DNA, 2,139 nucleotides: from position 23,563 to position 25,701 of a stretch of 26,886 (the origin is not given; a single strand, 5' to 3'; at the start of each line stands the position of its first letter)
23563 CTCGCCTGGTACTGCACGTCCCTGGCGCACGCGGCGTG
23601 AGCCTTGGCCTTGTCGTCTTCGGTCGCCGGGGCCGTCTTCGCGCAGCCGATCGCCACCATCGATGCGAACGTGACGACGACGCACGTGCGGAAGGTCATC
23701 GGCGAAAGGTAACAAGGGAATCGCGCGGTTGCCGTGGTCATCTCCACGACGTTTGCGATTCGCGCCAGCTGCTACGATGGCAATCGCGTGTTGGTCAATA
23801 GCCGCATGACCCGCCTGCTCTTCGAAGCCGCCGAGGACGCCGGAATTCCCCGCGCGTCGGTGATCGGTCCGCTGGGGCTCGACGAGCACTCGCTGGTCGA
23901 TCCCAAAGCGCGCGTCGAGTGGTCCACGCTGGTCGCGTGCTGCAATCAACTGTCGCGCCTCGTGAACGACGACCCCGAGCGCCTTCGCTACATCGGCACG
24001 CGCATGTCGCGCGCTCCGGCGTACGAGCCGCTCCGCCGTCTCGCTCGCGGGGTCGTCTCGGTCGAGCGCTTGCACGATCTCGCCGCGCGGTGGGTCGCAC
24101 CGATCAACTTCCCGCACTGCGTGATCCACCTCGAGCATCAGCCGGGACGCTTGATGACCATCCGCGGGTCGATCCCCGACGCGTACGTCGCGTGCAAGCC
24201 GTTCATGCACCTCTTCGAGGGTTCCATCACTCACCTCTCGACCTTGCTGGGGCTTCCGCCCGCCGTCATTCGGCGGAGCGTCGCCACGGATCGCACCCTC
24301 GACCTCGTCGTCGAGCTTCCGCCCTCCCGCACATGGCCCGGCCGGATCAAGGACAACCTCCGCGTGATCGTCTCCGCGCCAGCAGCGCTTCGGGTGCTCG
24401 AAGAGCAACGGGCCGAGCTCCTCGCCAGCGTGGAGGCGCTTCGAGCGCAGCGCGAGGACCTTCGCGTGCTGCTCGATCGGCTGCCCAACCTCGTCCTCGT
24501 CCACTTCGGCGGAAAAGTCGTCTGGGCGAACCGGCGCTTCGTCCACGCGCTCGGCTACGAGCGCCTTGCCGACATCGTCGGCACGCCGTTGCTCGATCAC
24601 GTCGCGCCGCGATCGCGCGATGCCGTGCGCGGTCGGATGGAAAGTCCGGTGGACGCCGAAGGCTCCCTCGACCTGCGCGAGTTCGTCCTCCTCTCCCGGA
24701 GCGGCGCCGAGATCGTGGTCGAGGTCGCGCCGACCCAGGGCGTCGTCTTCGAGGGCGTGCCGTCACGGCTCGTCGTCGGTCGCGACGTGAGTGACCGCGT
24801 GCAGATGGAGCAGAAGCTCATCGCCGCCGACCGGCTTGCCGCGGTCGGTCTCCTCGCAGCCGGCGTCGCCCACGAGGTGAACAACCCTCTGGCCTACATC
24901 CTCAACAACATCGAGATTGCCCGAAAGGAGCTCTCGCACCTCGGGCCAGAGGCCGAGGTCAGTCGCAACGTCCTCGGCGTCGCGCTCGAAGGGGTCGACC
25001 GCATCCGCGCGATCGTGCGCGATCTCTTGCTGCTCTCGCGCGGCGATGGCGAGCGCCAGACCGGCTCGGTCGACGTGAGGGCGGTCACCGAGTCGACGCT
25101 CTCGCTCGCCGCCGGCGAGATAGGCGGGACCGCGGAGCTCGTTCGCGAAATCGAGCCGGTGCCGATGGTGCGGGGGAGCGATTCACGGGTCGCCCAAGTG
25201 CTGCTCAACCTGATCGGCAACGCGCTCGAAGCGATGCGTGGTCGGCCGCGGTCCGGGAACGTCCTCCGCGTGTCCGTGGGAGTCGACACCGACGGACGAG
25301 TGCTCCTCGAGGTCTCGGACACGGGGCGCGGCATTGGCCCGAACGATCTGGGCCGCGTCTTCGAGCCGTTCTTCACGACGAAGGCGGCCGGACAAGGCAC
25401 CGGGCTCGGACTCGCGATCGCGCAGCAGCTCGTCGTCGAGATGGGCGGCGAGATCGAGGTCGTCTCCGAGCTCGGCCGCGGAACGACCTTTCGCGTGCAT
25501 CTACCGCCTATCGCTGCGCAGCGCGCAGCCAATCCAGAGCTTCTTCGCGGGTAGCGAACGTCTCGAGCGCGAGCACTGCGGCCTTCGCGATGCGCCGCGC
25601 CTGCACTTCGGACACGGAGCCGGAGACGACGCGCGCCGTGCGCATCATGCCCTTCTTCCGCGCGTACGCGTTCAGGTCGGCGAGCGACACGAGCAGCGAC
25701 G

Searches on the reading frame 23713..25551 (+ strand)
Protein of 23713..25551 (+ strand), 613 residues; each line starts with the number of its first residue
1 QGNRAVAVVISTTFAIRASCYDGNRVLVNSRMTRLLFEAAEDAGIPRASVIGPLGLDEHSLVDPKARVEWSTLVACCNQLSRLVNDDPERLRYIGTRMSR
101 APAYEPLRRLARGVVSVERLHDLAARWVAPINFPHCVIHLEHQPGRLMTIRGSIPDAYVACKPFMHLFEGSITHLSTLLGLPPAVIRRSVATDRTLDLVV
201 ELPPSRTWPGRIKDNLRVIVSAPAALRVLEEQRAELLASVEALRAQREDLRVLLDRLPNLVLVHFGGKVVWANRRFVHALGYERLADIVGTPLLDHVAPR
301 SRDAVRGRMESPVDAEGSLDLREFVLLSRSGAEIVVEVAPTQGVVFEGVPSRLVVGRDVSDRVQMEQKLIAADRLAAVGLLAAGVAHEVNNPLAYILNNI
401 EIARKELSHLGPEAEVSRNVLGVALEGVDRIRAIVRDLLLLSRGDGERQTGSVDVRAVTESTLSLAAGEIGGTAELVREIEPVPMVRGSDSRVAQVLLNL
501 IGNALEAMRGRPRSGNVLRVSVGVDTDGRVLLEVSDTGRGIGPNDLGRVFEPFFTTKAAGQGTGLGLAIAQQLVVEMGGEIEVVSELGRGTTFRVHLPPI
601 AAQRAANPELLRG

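Call 73: search_protein_families(library=pfam, proteins=[window:23713-25551:+], max_evalue=0.001)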
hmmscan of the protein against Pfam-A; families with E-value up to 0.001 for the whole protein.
window:23713-25551:+ (613 aa): 3 families
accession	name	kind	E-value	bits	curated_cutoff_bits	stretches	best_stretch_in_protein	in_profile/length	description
PF02518.31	HATPase_c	-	1.2e-27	97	26.4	1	490-598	3-108/111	Histidine kinase-, DNA gyrase B-, and HSP90-like ATPase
PF00512.31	HisKA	-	4.8e-13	49.4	26.9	1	379-446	3-65/66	His Kinase A (phospho-acceptor) domain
PF13188.13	PAS_8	-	1.4e-05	25.2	21.8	1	250-305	3-58/65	PAS domain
